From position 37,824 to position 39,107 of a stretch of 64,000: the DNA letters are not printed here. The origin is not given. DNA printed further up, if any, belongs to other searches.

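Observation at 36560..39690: Low-GC restriction-modification island (dcm - REase - vsr) inserted between the DUF72 and glycosyltransferase genes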

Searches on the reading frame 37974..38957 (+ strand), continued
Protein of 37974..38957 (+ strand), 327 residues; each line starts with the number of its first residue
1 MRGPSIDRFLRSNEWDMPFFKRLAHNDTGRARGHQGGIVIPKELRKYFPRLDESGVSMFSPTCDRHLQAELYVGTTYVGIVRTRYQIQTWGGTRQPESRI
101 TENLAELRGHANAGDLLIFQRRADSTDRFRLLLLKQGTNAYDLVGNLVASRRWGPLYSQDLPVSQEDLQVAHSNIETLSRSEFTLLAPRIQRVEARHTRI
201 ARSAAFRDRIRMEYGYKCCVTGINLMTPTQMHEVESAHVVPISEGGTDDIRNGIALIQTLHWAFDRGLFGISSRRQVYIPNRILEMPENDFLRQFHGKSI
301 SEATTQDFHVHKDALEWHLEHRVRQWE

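Call 35: find_encoding_contigs(protein=P0002, flank=6000, max_places=3)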
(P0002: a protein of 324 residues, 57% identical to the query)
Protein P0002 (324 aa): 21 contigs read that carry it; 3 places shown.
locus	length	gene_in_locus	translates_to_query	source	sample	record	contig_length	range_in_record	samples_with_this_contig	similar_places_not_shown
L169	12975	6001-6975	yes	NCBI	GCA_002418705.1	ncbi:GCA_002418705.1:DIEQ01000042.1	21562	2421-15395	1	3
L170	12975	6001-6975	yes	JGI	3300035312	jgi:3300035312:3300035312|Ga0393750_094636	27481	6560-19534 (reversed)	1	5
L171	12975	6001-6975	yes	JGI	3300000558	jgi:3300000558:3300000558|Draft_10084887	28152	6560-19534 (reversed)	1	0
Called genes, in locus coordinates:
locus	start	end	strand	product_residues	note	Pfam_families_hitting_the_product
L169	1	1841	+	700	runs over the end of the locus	-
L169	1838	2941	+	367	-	-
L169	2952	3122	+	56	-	-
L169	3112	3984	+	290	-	-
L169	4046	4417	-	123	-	PF13248:Zn_ribbon_3 (faint), PF12773:DZR (faint)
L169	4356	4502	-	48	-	-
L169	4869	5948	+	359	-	PF00145:DNA_methylase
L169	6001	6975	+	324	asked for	PF09217:EcoRII-N (weak), PF13391:HNH_2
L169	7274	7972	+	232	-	PF00730:HhH-GPD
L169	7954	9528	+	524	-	-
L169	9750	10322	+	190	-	PF00565:SNase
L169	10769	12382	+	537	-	-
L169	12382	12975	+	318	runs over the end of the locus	-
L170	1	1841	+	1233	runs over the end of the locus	-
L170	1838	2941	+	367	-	-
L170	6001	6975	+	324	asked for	PF09217:EcoRII-N (weak), PF13391:HNH_2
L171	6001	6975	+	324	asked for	PF09217:EcoRII-N (weak), PF13391:HNH_2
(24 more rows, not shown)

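Call 36: find_encoding_contigs(protein=P0086, flank=6000, max_places=2)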
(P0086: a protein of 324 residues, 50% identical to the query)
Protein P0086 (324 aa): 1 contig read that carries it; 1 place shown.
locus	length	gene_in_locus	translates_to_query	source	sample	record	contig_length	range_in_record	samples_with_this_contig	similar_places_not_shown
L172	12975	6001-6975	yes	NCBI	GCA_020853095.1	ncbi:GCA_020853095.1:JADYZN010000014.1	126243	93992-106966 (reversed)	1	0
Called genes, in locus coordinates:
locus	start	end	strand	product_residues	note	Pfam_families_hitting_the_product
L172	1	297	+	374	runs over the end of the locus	PF01408:GFO_IDH_MocA, PF21252:Glyco_hydro_109_C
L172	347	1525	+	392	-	PF02746:MR_MLE_N, PF13378:MR_MLE_C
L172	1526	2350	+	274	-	PF00106:adh_short, PF08659:KR, PF13561:adh_short_C2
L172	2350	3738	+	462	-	PF04734:Ceramidase_alk (faint)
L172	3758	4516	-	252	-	PF08032:SpoU_sub_bind, PF00588:SpoU_methylase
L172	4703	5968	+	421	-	PF00145:DNA_methylase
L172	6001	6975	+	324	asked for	PF13391:HNH_2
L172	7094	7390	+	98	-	-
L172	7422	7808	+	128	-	PF03852:Vsr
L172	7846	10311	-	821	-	PF13491:FtsK_4TM, PF17854:FtsK_alpha, PF01580:FtsK_SpoIIIE, PF12846:AAA_10 (faint), PF09397:FtsK_gamma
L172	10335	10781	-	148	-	PF00692:dUTPase, PF22769:DCD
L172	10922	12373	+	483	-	PF01565:FAD_binding_4, PF02913:FAD-oxidase_C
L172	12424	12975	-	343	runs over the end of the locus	PF01476:LysM, PF03734:YkuD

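Call 37: find_encoding_contigs(protein=P0017, flank=6000, max_places=3)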
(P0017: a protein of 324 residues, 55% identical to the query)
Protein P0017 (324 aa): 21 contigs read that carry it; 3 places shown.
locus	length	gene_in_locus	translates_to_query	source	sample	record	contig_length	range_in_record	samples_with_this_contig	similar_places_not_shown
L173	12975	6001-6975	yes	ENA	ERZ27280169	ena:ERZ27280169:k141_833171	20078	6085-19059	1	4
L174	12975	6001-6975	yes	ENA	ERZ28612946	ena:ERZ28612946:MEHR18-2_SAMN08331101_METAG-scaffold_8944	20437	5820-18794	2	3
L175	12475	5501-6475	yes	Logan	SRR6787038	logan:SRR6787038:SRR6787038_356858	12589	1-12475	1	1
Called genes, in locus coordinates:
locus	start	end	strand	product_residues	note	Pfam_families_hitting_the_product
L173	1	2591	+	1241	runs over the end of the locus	PF00271:Helicase_C (weak)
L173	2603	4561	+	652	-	PF09369:MZB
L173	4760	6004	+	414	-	PF00145:DNA_methylase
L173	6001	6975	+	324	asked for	PF09217:EcoRII-N (weak), PF13391:HNH_2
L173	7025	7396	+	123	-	-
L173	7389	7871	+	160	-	PF03852:Vsr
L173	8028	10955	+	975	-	PF05175:MTS (faint), PF00145:DNA_methylase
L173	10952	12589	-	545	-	PF09665:RE_Alw26IDE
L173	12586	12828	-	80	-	PF13560:HTH_31, PF12844:HTH_19 (weak), PF01381:HTH_3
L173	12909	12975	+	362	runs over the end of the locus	?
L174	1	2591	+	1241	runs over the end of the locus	PF00271:Helicase_C (weak)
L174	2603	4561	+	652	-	PF09369:MZB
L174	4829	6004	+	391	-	PF00145:DNA_methylase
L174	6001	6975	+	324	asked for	PF09217:EcoRII-N (weak), PF13391:HNH_2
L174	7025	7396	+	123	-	-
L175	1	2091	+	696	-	?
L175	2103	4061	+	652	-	PF09369:MZB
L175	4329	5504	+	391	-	PF00145:DNA_methylase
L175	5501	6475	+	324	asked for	PF09217:EcoRII-N (weak), PF13391:HNH_2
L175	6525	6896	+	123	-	-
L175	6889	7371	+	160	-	PF03852:Vsr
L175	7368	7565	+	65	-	-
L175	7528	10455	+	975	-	PF05175:MTS (faint), PF00145:DNA_methylase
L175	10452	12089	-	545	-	PF09665:RE_Alw26IDE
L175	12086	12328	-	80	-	PF13560:HTH_31, PF12844:HTH_19 (weak), PF01381:HTH_3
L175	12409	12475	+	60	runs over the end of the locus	?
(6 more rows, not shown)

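Call 38: predict_structure(alignment_id=A1)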
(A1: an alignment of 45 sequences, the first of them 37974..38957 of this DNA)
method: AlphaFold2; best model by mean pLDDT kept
length: 327 residues; sequences in the alignment: 45
mean_pLDDT: 92.3   pTM: 0.86
mean pLDDT of the five models: 92.3, 91.4, 90.8, 90.4, 86.2
residues with pLDDT >= 90: 262; 70-90: 54; 50-70: 10; < 50: 1
segments of 3 or more residues with pLDDT < 50: none
pLDDT, mean of each block of 10 residues (from residue 1): 79 96 92 79 96 86 93 96 91 87 92 97 95 97 95 96 96 91 83 79 94 96 87 92 91 95 97 97 95 97 95 98 96
secondary structure, 60 per line:
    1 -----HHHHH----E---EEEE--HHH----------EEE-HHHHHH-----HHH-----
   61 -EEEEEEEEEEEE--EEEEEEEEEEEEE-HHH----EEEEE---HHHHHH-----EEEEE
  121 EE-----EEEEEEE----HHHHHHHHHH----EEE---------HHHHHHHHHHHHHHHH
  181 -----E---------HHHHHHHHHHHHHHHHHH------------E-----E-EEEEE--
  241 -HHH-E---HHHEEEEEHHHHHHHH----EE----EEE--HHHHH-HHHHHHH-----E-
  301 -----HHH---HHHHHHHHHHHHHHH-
elements in order: H6-10 E19-22 E38-40 H42-47 E62-73 E76-88 E97-101 H105-110 E116-122 E128-134 H139-148 E153-155 H165-180 H196-213 E234-238 E253-257 H258-265 E276-278 H281-285 H287-293 H312-326

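Call 40: fold_search(model_id=the predicted structure, library=pdb)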
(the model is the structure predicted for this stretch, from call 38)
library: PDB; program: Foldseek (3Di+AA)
matches with E <= 10: 502; with E <= 0.001: 19
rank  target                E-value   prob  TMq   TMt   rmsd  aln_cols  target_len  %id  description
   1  1na6_B                1.6e-07  1.00  0.37  0.31  13.2       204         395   18  Crystal structure of restriction endonuclease EcoRII mutant R88A (released 2003-12-16)
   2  3hqf_A                1.8e-07  1.00  0.36  0.63   3.4       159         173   21  Crystal structure of restriction endonuclease EcoRII N-terminal effector-binding domain in complex with cognate DNA (released 2009-09-22)
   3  1na6_A                1.1e-05  1.00  0.36  0.32  13.1       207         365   18  Crystal structure of restriction endonuclease EcoRII mutant R88A (released 2003-12-16)
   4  6ghs                  3.0e-05  1.00  0.31  0.35  11.6       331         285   11  Modification dependent TagI restriction endonuclease (released 2018-08-29)
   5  3zi5_A                3.6e-05  1.00  0.29  0.51   5.8       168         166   17  Crystal STRUCTURE OF RESTRICTION ENDONUCLEASE BFII C-TERMINAL RECOGNITION DOMAIN IN COMPLEX WITH COGNATE DNA (released 2014-01-15)
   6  2c1l_A                5.4e-05  1.00  0.32  0.30   4.8       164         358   18  Structure of the BfiI restriction endonuclease (released 2005-10-07)
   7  8oj1_A                8.6e-05  1.00  0.27  0.29  15.6       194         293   15  Crystal structure of the DNA binding domain of M. polymorpha Auxin Response Factor 2 (MpARF2) in complex with High Aff (released 2024-04-03)
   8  5o63_B                1.2e-04  1.00  0.30  0.55   4.9       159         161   18  Crystal structure of UbaLAI restriction endonuclease B3 domain domain (mutant L24M L53M L95M) with cognate DNA (released 2017-08-02)
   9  6sdg_B                1.4e-04  1.00  0.26  0.27   7.1       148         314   18  Crystal structure of the DNA binding domain of M. polymorpha Auxin Response Factor 2 (MpARF2) in complex with High Aff (released 2020-04-08)
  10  4ldu                  1.4e-04  1.00  0.26  0.26  15.5       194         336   15  Crystal structure of the DNA binding domain of Arabidopsis thaliana auxin response factor 5 (released 2014-02-12)
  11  6sdg_A                1.5e-04  1.00  0.27  0.28  16.2       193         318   15  Crystal structure of the DNA binding domain of M. polymorpha Auxin Response Factor 2 (MpARF2) in complex with High Aff (released 2020-04-08)
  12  5o63_A                1.9e-04  1.00  0.28  0.53   4.6       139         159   19  Crystal structure of UbaLAI restriction endonuclease B3 domain domain (mutant L24M L53M L95M) with cognate DNA (released 2017-08-02)
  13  6ycq_A                1.9e-04  1.00  0.28  0.26  19.6       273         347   14  Crystal structure of the DNA binding domain of Arabidopsis thaliana Auxin Response Factor 1 (AtARF1) in complex with H (released 2020-09-09)
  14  6ycq_B                1.9e-04  1.00  0.28  0.26  20.0       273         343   13  Crystal structure of the DNA binding domain of Arabidopsis thaliana Auxin Response Factor 1 (AtARF1) in complex with H (released 2020-09-09)
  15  6c5d_B                3.1e-04  1.00  0.26  0.58   5.0       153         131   12  N-terminal domain of Helicobacter pylori LlaJI.R1 (released 2018-06-27)
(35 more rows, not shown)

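Call 51: find_related_loci(query=A1, collection=viral_contigs, flank=6000)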
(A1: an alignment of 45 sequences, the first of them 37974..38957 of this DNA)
Query A1 (327 aa) in viral_contigs; peptide patterns used: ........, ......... (x = any residue, [..] = any of these).
13 stretches matched a pattern; 4 encode a relative of the query (tblastn E <= 1e-3); 4 distinct loci.
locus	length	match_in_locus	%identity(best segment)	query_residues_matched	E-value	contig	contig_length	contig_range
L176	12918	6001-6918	39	14-321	5e-66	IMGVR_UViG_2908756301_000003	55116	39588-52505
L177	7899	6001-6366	37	197-323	3e-26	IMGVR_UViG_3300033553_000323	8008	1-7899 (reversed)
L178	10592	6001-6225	36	206-278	5e-11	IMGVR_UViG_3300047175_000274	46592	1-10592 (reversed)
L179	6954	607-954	29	161-269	9e-10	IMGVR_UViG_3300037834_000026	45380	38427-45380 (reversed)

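Call 55: search_protein_families(library=pfam, proteins=[L081:7036-7407:+, L172:7094-7390:+, L173:7025-7396:+, L169:7274-7972:+, L085:8043-8663:+], max_evalue=0.1)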
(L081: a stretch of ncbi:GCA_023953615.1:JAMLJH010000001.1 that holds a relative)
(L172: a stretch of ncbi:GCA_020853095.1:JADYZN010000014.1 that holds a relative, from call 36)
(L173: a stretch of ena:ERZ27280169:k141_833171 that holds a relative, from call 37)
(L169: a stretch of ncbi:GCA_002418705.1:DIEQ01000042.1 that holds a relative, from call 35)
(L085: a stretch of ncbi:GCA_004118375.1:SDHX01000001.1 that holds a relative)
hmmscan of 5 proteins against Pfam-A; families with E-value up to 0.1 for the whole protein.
L081:7036-7407:+ (123 aa): 0 families

L172:7094-7390:+ (98 aa): 0 families

L173:7025-7396:+ (123 aa): 1 family
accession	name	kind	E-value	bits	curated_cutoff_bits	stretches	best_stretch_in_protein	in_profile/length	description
PF01026.27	TatD_DNase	-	0.072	12.9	27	1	42-84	55-96/253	TatD related DNase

L169:7274-7972:+ (232 aa): 2 families
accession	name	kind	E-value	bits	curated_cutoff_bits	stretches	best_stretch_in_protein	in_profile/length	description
PF00730.31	HhH-GPD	-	2.1e-10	41.3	26.2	1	52-168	1-94/108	HhH-GPD superfamily base excision DNA repair protein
PF00633.29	HHH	-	0.00048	20.3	24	1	113-137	2-26/30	Helix-hairpin-helix motif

L085:8043-8663:+ (206 aa): 0 families

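Call 61: find_encoding_contigs(protein=window:37974-38957:+, flank=8000, max_places=8)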
Protein window:37974-38957:+ (327 aa): 22 contigs read that carry it; 8 places shown.
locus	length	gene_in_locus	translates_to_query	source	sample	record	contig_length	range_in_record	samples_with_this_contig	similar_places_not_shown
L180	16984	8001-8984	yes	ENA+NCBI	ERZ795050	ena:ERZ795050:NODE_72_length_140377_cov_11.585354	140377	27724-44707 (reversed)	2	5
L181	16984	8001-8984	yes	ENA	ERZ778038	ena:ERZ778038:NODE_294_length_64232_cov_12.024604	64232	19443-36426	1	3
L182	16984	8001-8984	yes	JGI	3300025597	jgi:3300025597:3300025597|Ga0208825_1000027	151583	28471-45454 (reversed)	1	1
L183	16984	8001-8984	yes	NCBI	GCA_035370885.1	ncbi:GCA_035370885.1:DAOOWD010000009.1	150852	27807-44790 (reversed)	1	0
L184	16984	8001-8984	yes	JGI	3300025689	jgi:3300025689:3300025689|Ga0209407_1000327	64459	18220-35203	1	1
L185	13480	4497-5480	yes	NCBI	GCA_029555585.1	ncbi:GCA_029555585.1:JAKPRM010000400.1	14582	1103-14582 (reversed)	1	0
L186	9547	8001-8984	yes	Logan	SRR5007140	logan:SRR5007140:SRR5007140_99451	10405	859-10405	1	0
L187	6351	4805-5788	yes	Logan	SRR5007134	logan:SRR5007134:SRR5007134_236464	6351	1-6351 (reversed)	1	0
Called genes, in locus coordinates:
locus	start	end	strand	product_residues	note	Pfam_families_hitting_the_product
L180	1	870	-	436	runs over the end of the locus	PF01408:GFO_IDH_MocA, PF19051:GFO_IDH_MocA_C2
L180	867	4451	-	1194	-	PF02985:HEAT (faint), PF03130:HEAT_PBS (faint), PF13646:HEAT_2, PF01839:FG-GAP (faint), PF13517:FG-GAP_3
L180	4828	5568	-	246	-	-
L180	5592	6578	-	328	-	PF01904:DUF72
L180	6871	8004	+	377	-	PF00145:DNA_methylase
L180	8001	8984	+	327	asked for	PF09217:EcoRII-N (weak), PF13391:HNH_2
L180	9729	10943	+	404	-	PF13439:Glyco_transf_4, PF13579:Glyco_trans_4_4, PF00534:Glycos_transf_1, PF13692:Glyco_trans_1_4, PF13524:Glyco_trans_1_2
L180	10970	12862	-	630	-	PF13620:CarboxypepD_reg, PF13715:CarbopepD_reg_2 (faint), PF22904:NOMO1-like_2nd (faint), PF13620:CarboxypepD_reg, PF00578:AhpC-TSA (weak)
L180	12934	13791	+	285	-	PF08450:SGL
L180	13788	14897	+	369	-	PF02746:MR_MLE_N, PF13378:MR_MLE_C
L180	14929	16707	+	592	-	PF14323:GxGYxYP_C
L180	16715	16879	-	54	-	PF00301:Rubredoxin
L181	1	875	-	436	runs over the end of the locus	PF01408:GFO_IDH_MocA, PF19051:GFO_IDH_MocA_C2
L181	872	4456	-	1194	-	PF02985:HEAT (faint), PF03130:HEAT_PBS (faint), PF13646:HEAT_2, PF01839:FG-GAP (faint), PF13517:FG-GAP_3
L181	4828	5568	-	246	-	-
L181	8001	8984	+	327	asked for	PF09217:EcoRII-N (weak), PF13391:HNH_2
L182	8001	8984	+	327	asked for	PF09217:EcoRII-N (weak), PF13391:HNH_2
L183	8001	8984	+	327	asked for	PF09217:EcoRII-N (weak), PF13391:HNH_2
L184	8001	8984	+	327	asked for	PF09217:EcoRII-N (weak), PF13391:HNH_2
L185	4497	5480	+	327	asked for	PF09217:EcoRII-N (weak), PF13391:HNH_2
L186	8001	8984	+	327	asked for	PF09217:EcoRII-N (weak), PF13391:HNH_2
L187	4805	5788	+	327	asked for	PF09217:EcoRII-N (weak), PF13391:HNH_2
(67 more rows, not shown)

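Call 63: search_protein_representatives(protein=window:37974-38957:+)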
Query: 327 residues. Proteins with E-value up to 0.001 (for the whole library): 3060; up to 1e-10: 695; up to 1e-30: 100. The best 150 are listed.
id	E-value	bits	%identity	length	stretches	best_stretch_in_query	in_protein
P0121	5.3e-106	370.7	50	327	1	8-327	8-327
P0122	3.1e-88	312.3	48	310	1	18-320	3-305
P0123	1.9e-85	303.2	46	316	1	14-324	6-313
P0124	2.5e-83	296.3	46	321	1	6-321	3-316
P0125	1.1e-81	290.9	44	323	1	10-323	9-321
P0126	1.9e-79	283.5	42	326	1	10-327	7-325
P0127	2.5e-79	283.1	44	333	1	10-326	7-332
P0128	9.4e-78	277.9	44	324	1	10-327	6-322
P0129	2.7e-75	269.9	43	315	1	5-326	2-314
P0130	1.3e-74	267.6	45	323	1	5-320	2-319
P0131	2.4e-74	266.7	44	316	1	11-321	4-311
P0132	5.7e-74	265.5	39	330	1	6-326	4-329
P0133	1.4e-72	261.0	40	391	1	15-321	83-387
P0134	1.2e-71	257.9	44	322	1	12-323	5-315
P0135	2.4e-71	256.8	41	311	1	16-322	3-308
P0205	6.5e-36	140.4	46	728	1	10-167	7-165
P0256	6.8e-21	91.1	41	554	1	12-155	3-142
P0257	6.8e-21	91.1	40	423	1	187-321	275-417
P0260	7.4e-20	87.7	35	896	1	13-165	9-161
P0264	4.5e-19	85.1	40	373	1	187-322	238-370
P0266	6.0e-19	84.7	40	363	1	194-318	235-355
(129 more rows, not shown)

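Call 64: search_protein_families(library=pfam, proteins=[P0205, P0256, P0260, P0133, P0257, P0264, P0266], max_evalue=0.001)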
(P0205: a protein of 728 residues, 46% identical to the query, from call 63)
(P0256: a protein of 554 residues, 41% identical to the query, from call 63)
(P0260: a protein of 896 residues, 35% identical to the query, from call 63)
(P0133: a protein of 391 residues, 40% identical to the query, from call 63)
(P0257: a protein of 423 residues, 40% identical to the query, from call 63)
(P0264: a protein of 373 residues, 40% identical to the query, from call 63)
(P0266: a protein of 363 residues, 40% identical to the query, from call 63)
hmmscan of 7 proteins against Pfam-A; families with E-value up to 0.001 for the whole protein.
P0205 (728 aa): 4 families
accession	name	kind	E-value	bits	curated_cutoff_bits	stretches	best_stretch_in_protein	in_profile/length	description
PF13304.12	AAA_21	-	1.7e-18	68.2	27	1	500-631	181-304/304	AAA domain, putative AbiEii toxin, Type IV TA system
PF13175.12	AAA_15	-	3.9e-13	50.2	32.1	1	567-630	313-374/374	AAA ATPase domain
PF09217.15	EcoRII-N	-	3e-06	27.6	25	1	17-105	9-98/154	Restriction endonuclease EcoRII, N-terminal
PF00005.33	ABC_tran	-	0.00034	21.7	25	0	220-252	13-45/137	ABC transporter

P0256 (554 aa): 1 family
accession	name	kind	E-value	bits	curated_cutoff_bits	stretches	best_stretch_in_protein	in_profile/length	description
PF09217.15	EcoRII-N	-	0.00023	21.4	25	1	12-90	10-89/154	Restriction endonuclease EcoRII, N-terminal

P0260 (896 aa): 3 families
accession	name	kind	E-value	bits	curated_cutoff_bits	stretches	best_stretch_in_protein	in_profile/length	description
PF13589.12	HATPase_c_3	-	7e-19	68.6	25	1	196-303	4-105/137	Histidine kinase-, DNA gyrase B-, and HSP90-like ATPase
PF02518.31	HATPase_c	-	2.5e-17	63.7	26.4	2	779-886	5-105/111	Histidine kinase-, DNA gyrase B-, and HSP90-like ATPase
PF09217.15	EcoRII-N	-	8.9e-05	22.8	25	1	16-102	10-93/154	Restriction endonuclease EcoRII, N-terminal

P0133 (391 aa): 2 families
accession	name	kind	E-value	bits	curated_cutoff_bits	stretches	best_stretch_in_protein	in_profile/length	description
PF13391.12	HNH_2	-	6.3e-13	48.8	21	1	285-338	1-65/66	HNH endonuclease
PF09217.15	EcoRII-N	-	1e-06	29.1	25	1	88-186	9-108/154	Restriction endonuclease EcoRII, N-terminal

P0257 (423 aa): 1 family
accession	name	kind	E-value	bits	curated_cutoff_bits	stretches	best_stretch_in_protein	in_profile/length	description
PF13391.12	HNH_2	-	2.4e-09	37.3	21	1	310-368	1-66/66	HNH endonuclease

P0264 (373 aa): 1 family
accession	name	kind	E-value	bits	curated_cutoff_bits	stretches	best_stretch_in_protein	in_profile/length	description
PF13391.12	HNH_2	-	2.4e-13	50.2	21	1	270-323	1-65/66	HNH endonuclease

P0266 (363 aa): 1 family
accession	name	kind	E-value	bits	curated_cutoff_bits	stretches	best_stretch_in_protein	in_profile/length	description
PF13391.12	HNH_2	-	1.8e-15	57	21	1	255-308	1-65/66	HNH endonuclease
